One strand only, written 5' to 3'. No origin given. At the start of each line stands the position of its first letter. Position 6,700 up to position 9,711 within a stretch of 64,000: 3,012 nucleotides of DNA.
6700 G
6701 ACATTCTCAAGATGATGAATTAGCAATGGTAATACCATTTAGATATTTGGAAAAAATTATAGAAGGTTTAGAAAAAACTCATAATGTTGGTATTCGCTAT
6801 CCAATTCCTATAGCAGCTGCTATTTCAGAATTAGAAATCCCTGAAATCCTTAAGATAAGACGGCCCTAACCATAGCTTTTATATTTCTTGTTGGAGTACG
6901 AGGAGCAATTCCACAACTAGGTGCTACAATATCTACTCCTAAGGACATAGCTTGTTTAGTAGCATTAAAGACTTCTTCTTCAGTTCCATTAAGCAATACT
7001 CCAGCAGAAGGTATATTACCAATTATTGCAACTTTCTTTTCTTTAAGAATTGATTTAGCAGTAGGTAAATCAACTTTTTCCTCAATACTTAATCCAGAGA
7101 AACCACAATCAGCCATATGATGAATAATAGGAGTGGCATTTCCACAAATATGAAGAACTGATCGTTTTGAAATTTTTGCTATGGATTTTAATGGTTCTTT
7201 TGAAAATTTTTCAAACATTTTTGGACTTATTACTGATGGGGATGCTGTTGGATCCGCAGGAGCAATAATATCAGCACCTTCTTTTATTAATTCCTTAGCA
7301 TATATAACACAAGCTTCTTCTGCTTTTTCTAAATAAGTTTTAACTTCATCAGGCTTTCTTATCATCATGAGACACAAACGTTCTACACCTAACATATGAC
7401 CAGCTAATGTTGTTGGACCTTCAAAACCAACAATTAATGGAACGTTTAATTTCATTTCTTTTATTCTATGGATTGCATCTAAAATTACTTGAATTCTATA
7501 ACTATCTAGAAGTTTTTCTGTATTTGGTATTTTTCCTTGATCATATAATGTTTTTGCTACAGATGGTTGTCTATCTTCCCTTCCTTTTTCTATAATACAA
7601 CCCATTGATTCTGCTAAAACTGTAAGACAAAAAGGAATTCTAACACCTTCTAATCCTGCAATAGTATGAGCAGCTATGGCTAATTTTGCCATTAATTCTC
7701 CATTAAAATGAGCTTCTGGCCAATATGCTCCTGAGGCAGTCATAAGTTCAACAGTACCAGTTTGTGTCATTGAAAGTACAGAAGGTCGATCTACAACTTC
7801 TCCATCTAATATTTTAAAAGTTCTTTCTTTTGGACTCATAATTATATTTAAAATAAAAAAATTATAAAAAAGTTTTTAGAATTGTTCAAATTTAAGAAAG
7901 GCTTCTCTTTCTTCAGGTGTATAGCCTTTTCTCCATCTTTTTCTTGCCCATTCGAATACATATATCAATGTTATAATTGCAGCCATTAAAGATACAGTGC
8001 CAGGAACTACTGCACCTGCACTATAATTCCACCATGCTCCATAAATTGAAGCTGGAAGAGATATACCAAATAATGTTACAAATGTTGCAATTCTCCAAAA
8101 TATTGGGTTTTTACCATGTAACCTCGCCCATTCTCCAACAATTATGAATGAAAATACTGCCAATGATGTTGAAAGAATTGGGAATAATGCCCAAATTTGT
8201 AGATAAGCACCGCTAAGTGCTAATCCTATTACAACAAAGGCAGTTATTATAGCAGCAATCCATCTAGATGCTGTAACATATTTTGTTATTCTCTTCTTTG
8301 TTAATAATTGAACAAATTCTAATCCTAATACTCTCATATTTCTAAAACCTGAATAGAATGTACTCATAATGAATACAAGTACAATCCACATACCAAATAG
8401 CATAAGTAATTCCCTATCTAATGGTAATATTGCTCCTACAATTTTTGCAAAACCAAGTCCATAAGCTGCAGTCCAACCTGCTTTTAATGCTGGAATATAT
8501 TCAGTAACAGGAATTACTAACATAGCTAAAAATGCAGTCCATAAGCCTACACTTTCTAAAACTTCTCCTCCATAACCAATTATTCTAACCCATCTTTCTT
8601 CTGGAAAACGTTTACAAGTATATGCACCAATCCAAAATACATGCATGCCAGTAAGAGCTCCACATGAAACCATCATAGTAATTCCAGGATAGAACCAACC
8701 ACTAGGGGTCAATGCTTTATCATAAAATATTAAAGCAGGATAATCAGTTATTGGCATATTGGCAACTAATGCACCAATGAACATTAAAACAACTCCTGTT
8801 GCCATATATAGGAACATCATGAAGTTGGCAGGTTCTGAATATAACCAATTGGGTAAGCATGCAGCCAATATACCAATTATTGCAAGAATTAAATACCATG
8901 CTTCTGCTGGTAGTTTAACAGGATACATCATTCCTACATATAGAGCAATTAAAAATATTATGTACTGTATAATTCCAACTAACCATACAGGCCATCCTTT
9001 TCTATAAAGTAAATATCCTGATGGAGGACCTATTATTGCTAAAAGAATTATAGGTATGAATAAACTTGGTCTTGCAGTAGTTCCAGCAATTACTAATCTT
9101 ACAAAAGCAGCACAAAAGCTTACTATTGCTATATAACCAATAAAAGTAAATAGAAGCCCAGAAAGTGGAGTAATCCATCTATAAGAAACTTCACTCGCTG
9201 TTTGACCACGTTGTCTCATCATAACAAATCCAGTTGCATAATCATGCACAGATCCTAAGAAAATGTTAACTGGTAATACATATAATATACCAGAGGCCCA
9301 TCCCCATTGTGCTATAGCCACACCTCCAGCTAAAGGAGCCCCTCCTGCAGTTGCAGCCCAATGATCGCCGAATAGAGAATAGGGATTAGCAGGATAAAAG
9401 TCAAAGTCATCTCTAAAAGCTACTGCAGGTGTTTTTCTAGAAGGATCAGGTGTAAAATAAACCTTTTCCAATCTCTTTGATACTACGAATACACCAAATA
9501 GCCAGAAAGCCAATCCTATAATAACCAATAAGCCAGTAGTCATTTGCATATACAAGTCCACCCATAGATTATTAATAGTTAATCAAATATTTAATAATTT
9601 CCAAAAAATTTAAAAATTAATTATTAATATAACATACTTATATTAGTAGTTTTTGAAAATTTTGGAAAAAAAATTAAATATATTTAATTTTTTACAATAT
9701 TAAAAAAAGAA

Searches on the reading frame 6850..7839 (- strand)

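Call 15: search_protein_families(library=ncbifam, proteins=[window:6850-7839:-], max_evalue=1e-12)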
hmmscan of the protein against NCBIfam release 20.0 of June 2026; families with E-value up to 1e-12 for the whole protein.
window:6850-7839:- (329 aa): 5 families
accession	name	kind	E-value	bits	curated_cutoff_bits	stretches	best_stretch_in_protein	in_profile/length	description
NF040654.1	MtaA_Meth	equivalog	3.5e-119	397.7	400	1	1-326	1-331/337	methylcobamide:CoM methyltransferase MtaA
NF004889.0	PRK06252.1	subfamily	7.4e-114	380.3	244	1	1-327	4-333/340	methylcobalamin:coenzyme M methyltransferase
TIGR01463.1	mtaA_cmuA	subfamily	2.4e-92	309.8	235.4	1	1-327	3-335/340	MtaA/CmuA family methyltransferase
NF041608.1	methylcob_mtaseMtbA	equivalog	5.1e-75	252.7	600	1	2-326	5-333/339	methylcobamide:CoM methyltransferase MtbA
TIGR01464.1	hemE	equivalog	5.4e-17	61.8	302.95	1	9-327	4-336/338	uroporphyrinogen decarboxylase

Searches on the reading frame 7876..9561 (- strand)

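Call 15: search_protein_families(library=ncbifam, proteins=[window:7876-9561:-], max_evalue=1e-12)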
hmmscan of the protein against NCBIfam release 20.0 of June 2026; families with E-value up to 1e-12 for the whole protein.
window:7876-9561:- (561 aa): 1 family
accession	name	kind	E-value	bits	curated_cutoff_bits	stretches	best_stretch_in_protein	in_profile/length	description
NF011590.0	PRK15015.1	equivalog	1.5e-25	89.8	1188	1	16-355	46-390/701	pyruvate/proton symporter CstA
